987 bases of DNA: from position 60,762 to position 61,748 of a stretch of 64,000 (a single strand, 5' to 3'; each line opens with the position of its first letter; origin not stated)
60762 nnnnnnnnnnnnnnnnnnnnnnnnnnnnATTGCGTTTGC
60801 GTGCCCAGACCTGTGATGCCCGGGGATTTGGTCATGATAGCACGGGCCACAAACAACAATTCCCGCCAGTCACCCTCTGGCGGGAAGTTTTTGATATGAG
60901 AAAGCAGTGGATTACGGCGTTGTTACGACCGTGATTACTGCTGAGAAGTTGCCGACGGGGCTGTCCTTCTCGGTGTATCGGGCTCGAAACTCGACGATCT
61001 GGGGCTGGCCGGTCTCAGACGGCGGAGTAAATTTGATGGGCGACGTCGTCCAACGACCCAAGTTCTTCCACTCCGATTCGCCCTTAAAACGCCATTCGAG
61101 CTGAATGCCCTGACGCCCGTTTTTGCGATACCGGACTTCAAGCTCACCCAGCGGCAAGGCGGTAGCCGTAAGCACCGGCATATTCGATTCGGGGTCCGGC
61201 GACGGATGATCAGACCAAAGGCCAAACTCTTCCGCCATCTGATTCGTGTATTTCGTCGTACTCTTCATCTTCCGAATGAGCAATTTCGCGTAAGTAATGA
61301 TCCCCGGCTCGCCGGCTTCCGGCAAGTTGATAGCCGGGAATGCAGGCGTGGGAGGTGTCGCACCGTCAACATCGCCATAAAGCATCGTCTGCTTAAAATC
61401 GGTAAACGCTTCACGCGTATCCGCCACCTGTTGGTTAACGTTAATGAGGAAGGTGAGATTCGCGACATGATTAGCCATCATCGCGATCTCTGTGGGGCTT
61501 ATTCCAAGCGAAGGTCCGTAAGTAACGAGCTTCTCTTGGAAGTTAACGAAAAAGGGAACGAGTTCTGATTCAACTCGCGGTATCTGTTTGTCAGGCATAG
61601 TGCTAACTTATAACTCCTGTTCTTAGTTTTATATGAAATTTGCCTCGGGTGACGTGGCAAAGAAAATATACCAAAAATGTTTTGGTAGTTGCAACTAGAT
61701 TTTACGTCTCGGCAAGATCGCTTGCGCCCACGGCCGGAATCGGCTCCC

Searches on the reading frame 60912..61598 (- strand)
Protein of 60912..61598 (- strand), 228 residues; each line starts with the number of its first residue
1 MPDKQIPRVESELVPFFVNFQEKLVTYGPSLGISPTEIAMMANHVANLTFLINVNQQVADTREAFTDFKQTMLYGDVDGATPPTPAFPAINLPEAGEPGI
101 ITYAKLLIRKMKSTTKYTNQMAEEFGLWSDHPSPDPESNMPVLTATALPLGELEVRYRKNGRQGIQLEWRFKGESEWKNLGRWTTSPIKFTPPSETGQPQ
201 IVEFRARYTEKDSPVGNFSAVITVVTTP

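Call 8: search_protein_families(library=pfam, proteins=[window:60912-61598:-], max_evalue=1)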
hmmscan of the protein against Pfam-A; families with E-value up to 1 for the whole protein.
window:60912-61598:- (228 aa): 0 families

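Call 9: search_protein_families(library=ncbifam, proteins=[window:60912-61598:-], max_evalue=1)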
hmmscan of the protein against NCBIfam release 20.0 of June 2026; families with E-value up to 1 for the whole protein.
window:60912-61598:- (228 aa): 0 families

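Call 10: search_protein_families(library=phrogs, proteins=[window:60912-61598:-], max_evalue=1)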
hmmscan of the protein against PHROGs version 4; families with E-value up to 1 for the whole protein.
window:60912-61598:- (228 aa): 2 families
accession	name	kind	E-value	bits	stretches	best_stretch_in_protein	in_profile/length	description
phrog_33566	-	unknown function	0.1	14.2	0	10-28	57-75/86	-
phrog_1935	-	unknown function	0.13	13.3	1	54-95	52-93/116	-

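Call 11: find_homologous_proteins(query=window:60912-61598:-)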
Query window:60912-61598:- (228 aa): 2 proteins with E <= 0.001 among 121 candidates.
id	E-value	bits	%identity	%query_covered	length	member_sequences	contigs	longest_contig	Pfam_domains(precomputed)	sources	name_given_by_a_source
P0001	4.5e-150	515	100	100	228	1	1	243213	-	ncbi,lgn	-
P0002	7.4e-80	286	55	100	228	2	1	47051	-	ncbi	-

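Call 13: find_encoding_contigs(protein=P0002, flank=10000)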
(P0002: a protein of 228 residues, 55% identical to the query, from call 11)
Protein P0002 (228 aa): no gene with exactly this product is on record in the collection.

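Call 14: find_encoding_contigs(protein=P0001, flank=10000)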
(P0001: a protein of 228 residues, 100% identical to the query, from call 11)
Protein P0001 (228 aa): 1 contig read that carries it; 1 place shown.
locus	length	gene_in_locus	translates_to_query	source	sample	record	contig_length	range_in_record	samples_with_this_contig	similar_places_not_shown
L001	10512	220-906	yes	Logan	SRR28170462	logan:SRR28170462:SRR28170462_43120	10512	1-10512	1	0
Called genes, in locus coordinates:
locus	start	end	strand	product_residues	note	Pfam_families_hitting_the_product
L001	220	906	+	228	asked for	-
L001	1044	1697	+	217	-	-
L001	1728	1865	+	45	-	-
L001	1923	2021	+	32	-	-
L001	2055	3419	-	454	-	PF07719:TPR_2 (faint), PF13428:TPR_14 (faint), PF14559:TPR_19 (faint)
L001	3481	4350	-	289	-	PF20308:TPR-S (faint), PF13176:TPR_7 (faint)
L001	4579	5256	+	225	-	PF04542:Sigma70_r2, PF08281:Sigma70_r4_2, PF04545:Sigma70_r4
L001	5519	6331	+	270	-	PF13490:zf-HC2 (weak)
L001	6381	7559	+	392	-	PF07143:AttH, PF17186:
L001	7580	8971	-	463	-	PF25062:ARM_TT21_N (weak), PF00515:TPR_1, PF07719:TPR_2 (weak), PF13414:TPR_11 (weak), PF13432:TPR_16, PF14559:TPR_19, PF13432:TPR_16, PF13414:TPR_11, +21 more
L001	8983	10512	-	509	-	?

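Call 17: find_related_loci(query=A1, collection=genome_contigs, flank=10000)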
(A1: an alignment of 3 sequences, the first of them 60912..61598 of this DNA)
Query A1 (228 aa) in genome_contigs; peptide patterns used: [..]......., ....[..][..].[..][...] (x = any residue, [..] = any of these).
64 stretches matched a pattern; 1 encode a relative of the query (tblastn E <= 1e-3); 1 distinct loci.
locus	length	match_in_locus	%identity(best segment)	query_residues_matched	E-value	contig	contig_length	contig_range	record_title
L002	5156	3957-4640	53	1-228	7e-83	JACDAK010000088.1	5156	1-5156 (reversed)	MAG: Blastocatellia bacterium isolate MGR_bin254 SD2897-2912_k127_4726445, whole genome shotgun sequence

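Call 23: search_protein_representatives(alignment_id=A1)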
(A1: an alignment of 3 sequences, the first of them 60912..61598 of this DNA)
Query: 3 sequences, 228 profile positions. Proteins with E-value up to 0.001 (for the whole library): 1236; up to 1e-10: 434; up to 1e-30: 24. The best 150 are listed.
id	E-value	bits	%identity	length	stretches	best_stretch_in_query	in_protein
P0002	1.1e-129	446.9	-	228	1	1-228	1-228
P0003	1.0e-59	218.0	-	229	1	1-228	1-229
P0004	1.6e-48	181.4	-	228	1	1-228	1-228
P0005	1.8e-44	168.1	-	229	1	3-228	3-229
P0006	9.0e-44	165.9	-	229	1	6-226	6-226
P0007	3.8e-43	163.8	-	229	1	16-228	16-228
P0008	7.6e-42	159.6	-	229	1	3-228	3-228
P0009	2.1e-41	158.2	-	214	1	20-228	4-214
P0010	1.6e-37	145.4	-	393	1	1-228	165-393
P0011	4.8e-37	143.9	-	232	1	4-228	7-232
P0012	2.0e-36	141.8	-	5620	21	136-184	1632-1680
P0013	6.1e-36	140.3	-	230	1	1-228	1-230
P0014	2.1e-35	138.5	-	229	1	4-228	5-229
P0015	3.4e-35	137.8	-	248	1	5-228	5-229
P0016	1.3e-34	135.9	-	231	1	1-228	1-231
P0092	4.1e-21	91.7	-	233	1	6-227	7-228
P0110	1.2e-19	86.9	-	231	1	7-224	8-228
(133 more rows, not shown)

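Call 27: search_protein_families(library=pfam, alignment_id=A2, max_evalue=0.01)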
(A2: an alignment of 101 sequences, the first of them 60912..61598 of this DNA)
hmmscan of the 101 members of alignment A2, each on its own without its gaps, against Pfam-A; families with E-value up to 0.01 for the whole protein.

A. member 1, window:60912-61598:- (228 aa): 0 families

B. families by the number of members that match (of 101 scanned): 2 families
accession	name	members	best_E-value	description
PF02012.26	BNR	1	0.0079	BNR/Asp-box repeat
PF02446.23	Glyco_hydro_77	1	0.0099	4-alpha-glucanotransferase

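Call 28: search_solved_structures(query=A2, max_evalue=1)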
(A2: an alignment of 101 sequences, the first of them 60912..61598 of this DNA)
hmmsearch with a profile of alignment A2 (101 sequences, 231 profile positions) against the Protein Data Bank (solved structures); distinct sequences matched with E-value up to 1: 1.
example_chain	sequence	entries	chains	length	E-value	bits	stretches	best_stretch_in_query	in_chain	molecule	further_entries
9if9_B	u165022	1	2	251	0.84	12.4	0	142-200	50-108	E3 ubiquitin-protein ligase pellino homolog 1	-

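Call 34: find_homologous_proteins(query=A2, max_evalue=0.00001)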
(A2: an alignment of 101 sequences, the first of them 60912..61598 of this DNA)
Query A2 (101 sequences) (228 aa, profile of the alignment): 21 proteins with E <= 0.00001 among 7239 candidates.
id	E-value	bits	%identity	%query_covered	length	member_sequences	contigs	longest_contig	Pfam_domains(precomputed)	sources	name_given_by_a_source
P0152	1.8e-78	281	26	100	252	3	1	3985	-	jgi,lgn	jgi:hypothetical protein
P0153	8.2e-78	279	27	96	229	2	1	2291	-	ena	-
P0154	3.1e-75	271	28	98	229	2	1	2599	-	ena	-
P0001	1.5e-74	269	100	100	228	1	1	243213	-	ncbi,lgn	-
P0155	2.7e-72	261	30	98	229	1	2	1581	-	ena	-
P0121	3.4e-72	261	27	98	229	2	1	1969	-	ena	-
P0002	6.1e-71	257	55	100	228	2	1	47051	-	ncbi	-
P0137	3.1e-68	248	28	96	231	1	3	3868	-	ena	-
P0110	8.4e-61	224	25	91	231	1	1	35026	-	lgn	-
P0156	1.1e-57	213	22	96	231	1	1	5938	-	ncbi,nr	ncbi:MAG TPA: hypothetical protein PKY59_19005 [Pyrinomonadaceae bacterium]|nr:hypothetical protein 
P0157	2.6e-57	212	21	98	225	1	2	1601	-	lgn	-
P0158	2.8e-55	205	22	96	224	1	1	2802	-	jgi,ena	-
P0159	3.1e-55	205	25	91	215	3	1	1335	-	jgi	jgi:hypothetical protein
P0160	5.5e-54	201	26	91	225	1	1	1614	-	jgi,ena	-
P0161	1.7e-44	170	28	54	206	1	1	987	-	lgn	-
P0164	1.3e-39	154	25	95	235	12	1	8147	-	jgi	-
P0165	2.8e-39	153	22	93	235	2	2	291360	-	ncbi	ncbi:MAG: hypothetical protein WCV00_05095 [Verrucomicrobiia bacterium]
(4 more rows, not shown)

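Call 35: find_related_loci(query=A1, collection=metagenome_contigs, flank=6000)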
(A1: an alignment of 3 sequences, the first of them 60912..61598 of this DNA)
Query A1 (228 aa) in metagenome_contigs; peptide patterns used: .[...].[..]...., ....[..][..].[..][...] (x = any residue, [..] = any of these).
563 stretches matched a pattern, but none encodes a relative of the query by tblastn (E <= 1e-3).

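Call 36: find_encoding_contigs(protein=P0110, flank=8000)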
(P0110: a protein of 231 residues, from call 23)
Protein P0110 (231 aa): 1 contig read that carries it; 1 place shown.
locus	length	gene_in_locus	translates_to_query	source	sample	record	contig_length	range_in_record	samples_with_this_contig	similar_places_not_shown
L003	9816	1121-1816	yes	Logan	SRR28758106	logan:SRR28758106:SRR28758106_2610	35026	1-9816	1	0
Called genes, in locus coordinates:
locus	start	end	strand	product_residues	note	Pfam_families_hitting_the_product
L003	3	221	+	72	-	?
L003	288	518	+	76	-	-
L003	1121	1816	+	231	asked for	-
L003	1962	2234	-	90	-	PF12441:CopG_antitoxin (weak)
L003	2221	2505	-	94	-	PF04365:BrnT_toxin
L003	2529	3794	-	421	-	PF00364:Biotin_lipoyl, PF25997:BSH_YhbJ (faint), PF02817:E3_binding, PF00198:2-oxoacid_dh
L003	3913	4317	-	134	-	PF01541:GIY-YIG (faint)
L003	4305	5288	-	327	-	PF02779:Transket_pyr, PF02780:Transketolase_C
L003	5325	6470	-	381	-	PF00676:E1_dh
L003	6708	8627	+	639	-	PF11412:DsbD_N, PF02683:DsbD_TM, PF03190:Thioredox_DsbH (weak), PF13098:Thioredoxin_2, PF13899:Thioredoxin_7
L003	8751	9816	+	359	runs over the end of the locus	PF00657:Lipase_GDSL (faint)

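Call 37: find_encoding_contigs(protein=P0165, flank=8000)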
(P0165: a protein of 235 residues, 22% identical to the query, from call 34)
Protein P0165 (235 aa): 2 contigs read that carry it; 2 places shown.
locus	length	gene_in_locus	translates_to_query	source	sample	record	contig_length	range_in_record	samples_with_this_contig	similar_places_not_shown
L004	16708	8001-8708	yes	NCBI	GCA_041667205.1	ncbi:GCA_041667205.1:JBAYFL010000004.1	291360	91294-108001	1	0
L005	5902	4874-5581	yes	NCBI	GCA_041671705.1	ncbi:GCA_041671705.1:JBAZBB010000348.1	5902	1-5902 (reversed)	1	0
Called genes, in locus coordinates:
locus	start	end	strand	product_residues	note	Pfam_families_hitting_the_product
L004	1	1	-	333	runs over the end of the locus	PF01075:Glyco_transf_9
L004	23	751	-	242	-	PF00149:Metallophos, PF12850:Metallophos_2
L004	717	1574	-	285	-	-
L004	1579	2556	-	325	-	PF12679:ABC2_membrane_2, PF12730:ABC2_membrane_4, PF12698:ABC2_membrane_3 (weak)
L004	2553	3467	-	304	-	PF00005:ABC_tran, PF13304:AAA_21 (faint)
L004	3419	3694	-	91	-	PF00708:Acylphosphatase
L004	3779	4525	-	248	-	PF12796:Ank_2, PF00023:Ank, PF13637:Ank_4, PF00023:Ank, PF13857:Ank_5, PF00023:Ank, PF12796:Ank_2, PF13637:Ank_4, +6 more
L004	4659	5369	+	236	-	-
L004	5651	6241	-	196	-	-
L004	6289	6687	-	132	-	-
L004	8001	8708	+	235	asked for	-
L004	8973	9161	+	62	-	-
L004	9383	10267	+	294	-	-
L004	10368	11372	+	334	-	-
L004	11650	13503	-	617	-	PF10150:RNase_E_G, PF20833:RNase_E_G_Thio (faint)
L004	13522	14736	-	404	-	PF01098:FTSW_RODA_SPOVE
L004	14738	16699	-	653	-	PF03717:PBP_dimer, PF00905:Transpeptidase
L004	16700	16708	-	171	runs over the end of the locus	-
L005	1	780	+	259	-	PF25954:Beta-barrel_RND_2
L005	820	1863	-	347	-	PF03781:FGE-sulfatase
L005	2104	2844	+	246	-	PF02397:Bac_transf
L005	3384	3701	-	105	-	-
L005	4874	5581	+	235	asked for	-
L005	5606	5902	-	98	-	?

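Call 38: find_encoding_contigs(protein=P0156, flank=8000)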
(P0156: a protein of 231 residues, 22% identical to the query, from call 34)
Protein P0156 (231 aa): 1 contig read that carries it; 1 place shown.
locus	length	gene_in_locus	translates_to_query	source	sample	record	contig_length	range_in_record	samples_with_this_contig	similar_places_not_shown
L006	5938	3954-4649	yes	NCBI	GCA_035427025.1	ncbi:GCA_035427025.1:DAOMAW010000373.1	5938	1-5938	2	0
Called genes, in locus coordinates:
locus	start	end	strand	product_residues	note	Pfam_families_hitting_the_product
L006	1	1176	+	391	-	?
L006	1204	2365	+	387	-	PF21033:RMD1-3 (faint), PF13414:TPR_11, PF13432:TPR_16 (weak), PF10373:EST1_DNA_bind (weak), PF13424:TPR_12 (weak), PF13414:TPR_11 (weak), PF13431:TPR_17 (weak), PF13414:TPR_11 (weak), +6 more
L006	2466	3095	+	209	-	-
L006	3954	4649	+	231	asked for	-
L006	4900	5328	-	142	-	PF04343:DUF488 (faint)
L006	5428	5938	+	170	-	?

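Call 39: find_encoding_contigs(protein=P0164, flank=8000)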
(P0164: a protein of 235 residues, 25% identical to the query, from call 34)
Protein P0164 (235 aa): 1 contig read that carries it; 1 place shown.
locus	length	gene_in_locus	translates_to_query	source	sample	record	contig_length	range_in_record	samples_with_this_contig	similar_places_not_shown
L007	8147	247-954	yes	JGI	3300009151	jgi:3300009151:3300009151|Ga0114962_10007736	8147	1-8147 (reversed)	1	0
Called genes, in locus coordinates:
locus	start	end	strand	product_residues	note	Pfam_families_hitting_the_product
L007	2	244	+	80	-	?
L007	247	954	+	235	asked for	-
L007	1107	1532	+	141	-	-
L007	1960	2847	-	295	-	PF00126:HTH_1, PF03466:LysR_substrate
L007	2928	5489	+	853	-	PF04313:HSDR_N, PF13588:HSDR_N_2 (weak), PF04851:ResIII, PF00270:DEAD, PF18766:SWI2_SNF2, PF00271:Helicase_C (weak), PF08463:EcoEI_R_C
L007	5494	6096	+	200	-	PF10543:ORF6N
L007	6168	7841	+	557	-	PF12161:HsdM_N, PF02384:N6_Mtase, PF01170:UPF0020, PF02384:N6_Mtase, PF07669:Eco57I (weak)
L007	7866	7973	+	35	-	-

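Call 43: predict_structure(alignment_id=A2)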
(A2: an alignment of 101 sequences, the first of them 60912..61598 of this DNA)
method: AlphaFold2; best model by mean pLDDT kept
length: 228 residues; sequences in the alignment: 101
mean_pLDDT: 94.2   pTM: 0.71
mean pLDDT of the five models: 94.2, 94.1, 94.0, 93.5, 92.9
residues with pLDDT >= 90: 198; 70-90: 24; 50-70: 6; < 50: 0
segments of 3 or more residues with pLDDT < 50: none
pLDDT, mean of each block of 10 residues (from residue 1): 83 97 98 98 96 95 97 97 95 89 97 96 92 75 97 95 96 97 98 91 97 94 96
secondary structure, 60 per line:
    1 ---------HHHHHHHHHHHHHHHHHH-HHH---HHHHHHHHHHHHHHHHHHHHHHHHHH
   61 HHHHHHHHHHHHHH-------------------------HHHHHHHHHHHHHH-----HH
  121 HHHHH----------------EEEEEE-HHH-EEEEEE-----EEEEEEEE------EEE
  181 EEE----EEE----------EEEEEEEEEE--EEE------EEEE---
elements in order: H10-27 H35-74 H100-113 H119-125 E142-147 E153-158 E164-171 E178-183 E188-190 E201-210 E213-215 E222-225

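Call 47: fold_search(model_id=the predicted structure, library=pdb)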
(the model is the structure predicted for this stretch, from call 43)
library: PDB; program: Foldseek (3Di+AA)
matches with E <= 10: 1699; with E <= 0.001: 47
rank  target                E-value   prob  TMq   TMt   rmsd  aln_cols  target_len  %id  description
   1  1hwh_B                8.4e-05  1.00  0.28  0.32   5.1       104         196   19  1:1 COMPLEX OF HUMAN GROWTH HORMONE MUTANT G120R WITH ITS SOLUBLE BINDING PROTEIN (released 1997-11-19)
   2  1axi_B                9.5e-05  1.00  0.30  0.36   4.0       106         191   20  STRUCTURAL PLASTICITY AT THE HGH:HGHBP INTERFACE (released 1998-01-28)
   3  8kb7_C                1.0e-04  1.00  0.30  0.15  11.0       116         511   14  Crystal structure of UDP/mannose-bound AGO61/beta-1,4-N-Acetylglucosaminyltransferase 2 (POMGNT2) (released 2024-08-07)
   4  1hwg_C                1.3e-04  1.00  0.30  0.35   4.8       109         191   22  1:2 COMPLEX OF HUMAN GROWTH HORMONE WITH ITS SOLUBLE BINDING PROTEIN (released 1997-11-19)
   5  1hwg_B                1.3e-04  1.00  0.29  0.34   4.4       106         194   19  1:2 COMPLEX OF HUMAN GROWTH HORMONE WITH ITS SOLUBLE BINDING PROTEIN (released 1997-11-19)
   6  7e9k_A                1.4e-04  1.00  0.31  0.15  11.2       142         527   13  Crystal Structure of POMGNT2 in complex with UDP and mono-mannosyl peptide (379Man long peptide) (released 2021-05-05)
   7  7e9k_D                1.5e-04  1.00  0.31  0.15  10.9       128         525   11  Crystal Structure of POMGNT2 in complex with UDP and mono-mannosyl peptide (379Man long peptide) (released 2021-05-05)
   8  6xfi                  1.7e-04  1.00  0.26  0.13   9.8       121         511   12  Crystal Structures of beta-1,4-N-Acetylglucosaminyltransferase 2 (POMGNT2): Structural Basis for Inherited Muscular Dyst (released 2021-04-21)
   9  2aew_B                2.1e-04  1.00  0.28  0.33   4.7       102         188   18  A model for growth hormone receptor activation based on subunit rotation within a receptor dimer (released 2005-11-01)
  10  6xi2_C                2.2e-04  1.00  0.25  0.13  11.4       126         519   11  Apo form of POMGNT2 (released 2021-04-21)
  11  7e9l_A                2.3e-04  1.00  0.27  0.13   9.6       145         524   12  Crystal Structure of POMGNT2 in complex with UDP and mono-mannosyl peptide (379Man short peptide) (released 2021-05-05)
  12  1kf9_C                2.5e-04  1.00  0.30  0.38   4.1       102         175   20  PHAGE DISPLAY DERIVED VARIANT OF HUMAN GROWTH HORMONE COMPLEXED WITH TWO COPIES OF THE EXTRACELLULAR DOMAIN OF ITS REC (released 2002-11-20)
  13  2aew_A                2.5e-04  1.00  0.30  0.36   4.4        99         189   22  A model for growth hormone receptor activation based on subunit rotation within a receptor dimer (released 2005-11-01)
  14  7e9l_B                2.5e-04  1.00  0.26  0.13  10.4       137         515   14  Crystal Structure of POMGNT2 in complex with UDP and mono-mannosyl peptide (379Man short peptide) (released 2021-05-05)
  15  3hhr_B                2.8e-04  1.00  0.30  0.34   4.9       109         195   23  HUMAN GROWTH HORMONE AND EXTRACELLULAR DOMAIN OF ITS RECEPTOR: CRYSTAL STRUCTURE OF THE COMPLEX (released 1994-04-30)
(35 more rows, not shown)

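Call 48: fold_search(model_id=the predicted structure, library=viral)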
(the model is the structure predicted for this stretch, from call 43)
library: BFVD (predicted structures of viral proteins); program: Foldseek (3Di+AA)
matches with E <= 10: 1017; with E <= 0.001: 13
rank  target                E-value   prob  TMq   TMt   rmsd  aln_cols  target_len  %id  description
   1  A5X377                5.8e-05  1.00  0.30  0.20   8.4       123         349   14  A5 tail fiber protein (Fragment) [Enterobacteria phage A5]
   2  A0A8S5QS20            1.1e-04  1.00  0.30  0.26  16.3       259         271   12  Tencon, FN3-like domain, alternative scaffold.71A [Myoviridae sp. ctgXL3]
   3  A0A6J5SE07            1.7e-04  1.00  0.32  0.08  16.5       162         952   12  Tip attachment protein J central straight fiber domain-containing protein [uncultured Caudovirales phage]
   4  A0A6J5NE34            2.2e-04  1.00  0.35  0.63   4.5       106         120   17  Fibronectin type III [uncultured Caudovirales phage]
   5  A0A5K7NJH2            2.4e-04  1.00  0.30  0.11   7.0       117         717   15  Tail fiber protein [Klebsiella phage 13]
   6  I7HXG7                3.5e-04  1.00  0.29  0.23  11.1       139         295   12  Phi92_gp153 [Escherichia phage phi92]
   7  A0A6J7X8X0            3.5e-04  0.99  0.29  0.25  18.9       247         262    7  Uncharacterized protein [uncultured Caudovirales phage]
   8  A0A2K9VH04            3.7e-04  1.00  0.31  0.10  16.1       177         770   15  Minor tail protein [Gordonia phage Beenie]
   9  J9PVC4                4.4e-04  0.92  0.27  0.24  18.5       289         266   11  Putative receptor binding protein [Bacillus phage BCD7]
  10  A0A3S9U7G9            5.0e-04  1.00  0.34  0.08   2.8        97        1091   14  (no name in the UniProt tables at hand)
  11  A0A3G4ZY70            7.1e-04  0.99  0.28  0.09  22.3       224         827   13  Uncharacterized protein [Gaeavirus sp.]
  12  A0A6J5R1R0            8.0e-04  1.00  0.30  0.27   5.5       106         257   13  Uncharacterized protein [uncultured Caudovirales phage]
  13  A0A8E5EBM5            8.5e-04  1.00  0.26  0.18   7.6       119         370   12  Fibronectin type-III domain-containing protein [Tenacibaculum phage Gundel_1]
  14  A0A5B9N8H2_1          1.0e-03  1.00  0.32  0.08   7.4       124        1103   16  (no name in the UniProt tables at hand)
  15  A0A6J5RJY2            1.4e-03  1.00  0.33  0.09   5.5       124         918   15  Tip attachment protein J [uncultured Caudovirales phage]
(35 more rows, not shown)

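Call 56: find_related_loci(query=A4, collection=metagenome_contigs, flank=3000)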
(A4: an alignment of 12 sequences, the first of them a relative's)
Query A4 (233 aa) in metagenome_contigs; peptide patterns used: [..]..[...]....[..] (x = any residue, [..] = any of these).
327 stretches matched a pattern; 168 encode a relative of the query (tblastn E <= 1e-3); the best 80 are kept; 80 distinct loci.
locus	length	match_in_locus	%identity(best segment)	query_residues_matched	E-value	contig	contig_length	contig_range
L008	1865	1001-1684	40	6-232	4e-50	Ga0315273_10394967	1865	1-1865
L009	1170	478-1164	41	5-233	3e-49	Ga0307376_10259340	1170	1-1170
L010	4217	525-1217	38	3-232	2e-46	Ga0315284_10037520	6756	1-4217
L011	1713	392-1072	38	3-229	6e-46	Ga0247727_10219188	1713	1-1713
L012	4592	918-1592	41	6-229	4e-45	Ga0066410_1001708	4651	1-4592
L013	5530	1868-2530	41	1-219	5e-45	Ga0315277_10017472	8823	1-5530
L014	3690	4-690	37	5-233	3e-44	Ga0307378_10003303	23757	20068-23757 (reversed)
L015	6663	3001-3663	41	1-219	3e-44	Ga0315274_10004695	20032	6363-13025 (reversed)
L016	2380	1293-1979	38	2-229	4e-44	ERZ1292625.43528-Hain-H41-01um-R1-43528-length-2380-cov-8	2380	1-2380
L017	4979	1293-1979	38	2-229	6e-44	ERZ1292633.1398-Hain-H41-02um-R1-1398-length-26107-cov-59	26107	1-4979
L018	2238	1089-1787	37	1-233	9e-44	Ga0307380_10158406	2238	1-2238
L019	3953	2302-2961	40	2-219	4e-43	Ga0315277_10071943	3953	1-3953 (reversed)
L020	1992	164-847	39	6-232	2e-43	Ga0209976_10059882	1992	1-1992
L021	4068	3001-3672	38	1-227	3e-43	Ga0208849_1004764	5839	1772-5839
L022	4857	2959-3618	40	2-219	2e-42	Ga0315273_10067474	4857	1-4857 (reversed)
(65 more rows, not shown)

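Call 72: search_protein_families(library=padloc, proteins=[window:60912-61598:-, P0165, P0092, P0156], max_evalue=1)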
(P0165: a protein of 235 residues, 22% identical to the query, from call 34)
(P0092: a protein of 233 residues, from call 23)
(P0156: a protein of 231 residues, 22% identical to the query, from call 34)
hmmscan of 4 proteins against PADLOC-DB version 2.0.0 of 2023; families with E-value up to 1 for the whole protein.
window:60912-61598:- (228 aa): 1 family
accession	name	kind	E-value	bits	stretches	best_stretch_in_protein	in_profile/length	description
PDLC00908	JAB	-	0.014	13.3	1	110-137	86-113/168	JAB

P0165 (235 aa): 0 families

P0092 (233 aa): 0 families

P0156 (231 aa): 1 family
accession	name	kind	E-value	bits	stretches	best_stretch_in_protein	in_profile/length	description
PDLC01445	Cmr1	-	0.0087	14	1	22-125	191-271/276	"CAS-III-B,CAS-III-C; effector_G7"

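Call 73: search_dna_similar(query=window:60912-61598:-, collection=phages, mode=protein, max_evalue=0.001)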
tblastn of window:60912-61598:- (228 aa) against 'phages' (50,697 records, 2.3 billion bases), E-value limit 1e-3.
No match.

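Call 102: find_related_loci(query=A4, collection=viral_contigs, flank=8000)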
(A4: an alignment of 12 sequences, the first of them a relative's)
Query A4 (233 aa) in viral_contigs; peptide patterns used: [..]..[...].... (x = any residue, [..] = any of these).
36 stretches matched a pattern, but none encodes a relative of the query by tblastn (E <= 1e-3).

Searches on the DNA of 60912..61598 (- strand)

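Call 50: search_rna_families(sources=[L002, L003, L005, L006, L007], threshold=evalue, max_evalue=1)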
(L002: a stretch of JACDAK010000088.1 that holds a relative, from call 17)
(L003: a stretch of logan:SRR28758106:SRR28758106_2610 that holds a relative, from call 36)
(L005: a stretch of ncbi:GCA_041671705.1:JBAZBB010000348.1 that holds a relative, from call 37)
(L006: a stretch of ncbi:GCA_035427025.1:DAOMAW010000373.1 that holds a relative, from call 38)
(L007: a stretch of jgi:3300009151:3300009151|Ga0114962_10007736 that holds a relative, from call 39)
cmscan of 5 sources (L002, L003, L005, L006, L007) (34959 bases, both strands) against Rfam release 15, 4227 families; matches with E-value up to 1: 5.
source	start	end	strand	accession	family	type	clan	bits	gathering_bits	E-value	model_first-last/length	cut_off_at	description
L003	1820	1903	+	RF03583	MIR781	Gene; miRNA;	-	40.2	88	0.00014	1-94/94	no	MIR781 microRNA precursor family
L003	1814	1907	-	RF03583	MIR781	Gene; miRNA;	-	39.2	88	0.00025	1-94/94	no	MIR781 microRNA precursor family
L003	1819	1903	-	RF02009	mir-987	Gene; miRNA;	-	28.8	98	0.099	1-92/92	no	mir-987 microRNA precursor family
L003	1825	1895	+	RF00704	MIR397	Gene; miRNA;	-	27.4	55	0.38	1-117/117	no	MIR397 microRNA precursor family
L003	1782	1954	-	RF00447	IRES_Kv1_4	Cis-reg; IRES;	-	22.2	100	0.52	1-259/259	no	Voltage-gated potassium-channel Kv1.4 IRES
